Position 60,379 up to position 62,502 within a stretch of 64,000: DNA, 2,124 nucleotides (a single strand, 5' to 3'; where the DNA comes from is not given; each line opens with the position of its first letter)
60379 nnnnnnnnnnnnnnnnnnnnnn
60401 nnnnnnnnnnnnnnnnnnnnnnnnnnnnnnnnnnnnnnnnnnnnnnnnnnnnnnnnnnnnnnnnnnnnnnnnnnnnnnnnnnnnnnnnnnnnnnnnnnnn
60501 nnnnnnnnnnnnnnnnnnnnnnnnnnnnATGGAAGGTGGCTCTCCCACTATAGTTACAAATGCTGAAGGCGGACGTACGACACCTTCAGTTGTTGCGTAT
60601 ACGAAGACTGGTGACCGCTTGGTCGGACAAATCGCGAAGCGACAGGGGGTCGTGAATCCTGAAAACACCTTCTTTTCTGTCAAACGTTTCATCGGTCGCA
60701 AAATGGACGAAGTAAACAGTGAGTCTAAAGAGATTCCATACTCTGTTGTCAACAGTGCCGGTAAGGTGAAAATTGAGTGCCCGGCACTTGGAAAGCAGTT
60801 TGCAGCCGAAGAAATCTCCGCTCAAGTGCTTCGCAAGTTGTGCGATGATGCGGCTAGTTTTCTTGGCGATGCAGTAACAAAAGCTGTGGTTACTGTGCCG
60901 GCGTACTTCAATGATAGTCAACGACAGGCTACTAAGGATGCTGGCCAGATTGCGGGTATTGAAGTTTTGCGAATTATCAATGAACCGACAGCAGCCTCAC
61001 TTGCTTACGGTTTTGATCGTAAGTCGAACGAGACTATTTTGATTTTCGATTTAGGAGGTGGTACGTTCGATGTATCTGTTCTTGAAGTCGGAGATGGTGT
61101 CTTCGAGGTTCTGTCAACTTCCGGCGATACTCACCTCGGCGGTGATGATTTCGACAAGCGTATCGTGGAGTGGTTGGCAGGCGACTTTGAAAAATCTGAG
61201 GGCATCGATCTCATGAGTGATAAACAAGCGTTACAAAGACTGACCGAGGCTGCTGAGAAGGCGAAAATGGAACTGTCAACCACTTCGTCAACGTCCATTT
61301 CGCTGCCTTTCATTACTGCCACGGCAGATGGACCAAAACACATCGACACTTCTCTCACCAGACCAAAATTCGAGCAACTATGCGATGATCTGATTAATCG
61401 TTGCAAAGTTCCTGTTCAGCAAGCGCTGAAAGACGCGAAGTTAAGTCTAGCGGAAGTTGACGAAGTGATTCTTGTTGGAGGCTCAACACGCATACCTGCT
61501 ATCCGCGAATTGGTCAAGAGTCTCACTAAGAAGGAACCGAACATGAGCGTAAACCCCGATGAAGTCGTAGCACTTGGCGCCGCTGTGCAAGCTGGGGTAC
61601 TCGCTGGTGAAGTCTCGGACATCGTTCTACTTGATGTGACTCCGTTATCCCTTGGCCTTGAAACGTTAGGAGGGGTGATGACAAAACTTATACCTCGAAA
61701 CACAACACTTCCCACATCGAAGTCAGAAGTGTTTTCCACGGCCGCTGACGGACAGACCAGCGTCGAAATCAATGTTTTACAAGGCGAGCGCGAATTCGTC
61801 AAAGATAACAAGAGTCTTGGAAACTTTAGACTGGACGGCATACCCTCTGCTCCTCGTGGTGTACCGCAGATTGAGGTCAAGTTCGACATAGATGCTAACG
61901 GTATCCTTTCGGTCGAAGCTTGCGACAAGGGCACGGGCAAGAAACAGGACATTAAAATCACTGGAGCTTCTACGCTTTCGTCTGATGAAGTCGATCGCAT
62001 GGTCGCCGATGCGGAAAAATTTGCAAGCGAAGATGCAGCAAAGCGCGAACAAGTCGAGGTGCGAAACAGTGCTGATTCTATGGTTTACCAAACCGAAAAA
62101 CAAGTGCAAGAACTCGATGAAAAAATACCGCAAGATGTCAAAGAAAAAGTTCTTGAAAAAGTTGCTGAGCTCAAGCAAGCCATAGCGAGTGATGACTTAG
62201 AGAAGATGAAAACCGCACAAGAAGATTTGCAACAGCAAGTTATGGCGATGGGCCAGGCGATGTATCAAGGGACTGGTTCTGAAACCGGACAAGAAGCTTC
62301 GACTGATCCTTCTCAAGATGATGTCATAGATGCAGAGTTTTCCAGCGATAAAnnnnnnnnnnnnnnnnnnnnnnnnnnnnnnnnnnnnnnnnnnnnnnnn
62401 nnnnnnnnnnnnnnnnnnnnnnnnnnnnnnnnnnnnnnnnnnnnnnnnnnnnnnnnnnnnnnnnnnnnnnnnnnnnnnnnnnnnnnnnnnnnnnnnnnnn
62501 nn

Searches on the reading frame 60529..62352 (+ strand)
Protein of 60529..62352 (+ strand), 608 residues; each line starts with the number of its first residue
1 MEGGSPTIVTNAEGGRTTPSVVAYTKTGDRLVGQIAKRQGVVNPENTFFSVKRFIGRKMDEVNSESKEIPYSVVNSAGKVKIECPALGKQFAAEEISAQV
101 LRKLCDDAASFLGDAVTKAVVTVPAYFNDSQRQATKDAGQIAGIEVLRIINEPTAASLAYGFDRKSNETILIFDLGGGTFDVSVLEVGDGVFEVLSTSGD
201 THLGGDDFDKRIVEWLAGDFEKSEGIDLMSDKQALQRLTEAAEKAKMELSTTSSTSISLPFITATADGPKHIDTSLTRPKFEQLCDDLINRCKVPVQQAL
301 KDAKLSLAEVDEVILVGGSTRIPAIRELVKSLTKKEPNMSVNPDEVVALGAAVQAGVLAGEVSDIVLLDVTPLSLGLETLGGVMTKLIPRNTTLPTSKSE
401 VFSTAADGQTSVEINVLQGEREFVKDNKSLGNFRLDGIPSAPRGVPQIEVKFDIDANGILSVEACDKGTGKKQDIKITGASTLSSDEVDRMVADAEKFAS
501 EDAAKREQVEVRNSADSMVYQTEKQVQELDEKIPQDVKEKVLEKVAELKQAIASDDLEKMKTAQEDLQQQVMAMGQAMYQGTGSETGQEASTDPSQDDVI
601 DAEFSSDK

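Call 18: search_protein_families(library=pfam, proteins=[window:60529-62352:+])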
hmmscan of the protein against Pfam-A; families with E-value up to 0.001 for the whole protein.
window:60529-62352:+ (608 aa): 2 families
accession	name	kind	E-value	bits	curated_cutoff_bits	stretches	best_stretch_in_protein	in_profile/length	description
PF00012.26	HSP70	-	4.2e-252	838.1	20.6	1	1-580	16-599/599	Hsp70 protein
PF06723.19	MreB_Mbl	-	3.5e-16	59.4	27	1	92-352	69-316/327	MreB/Mbl protein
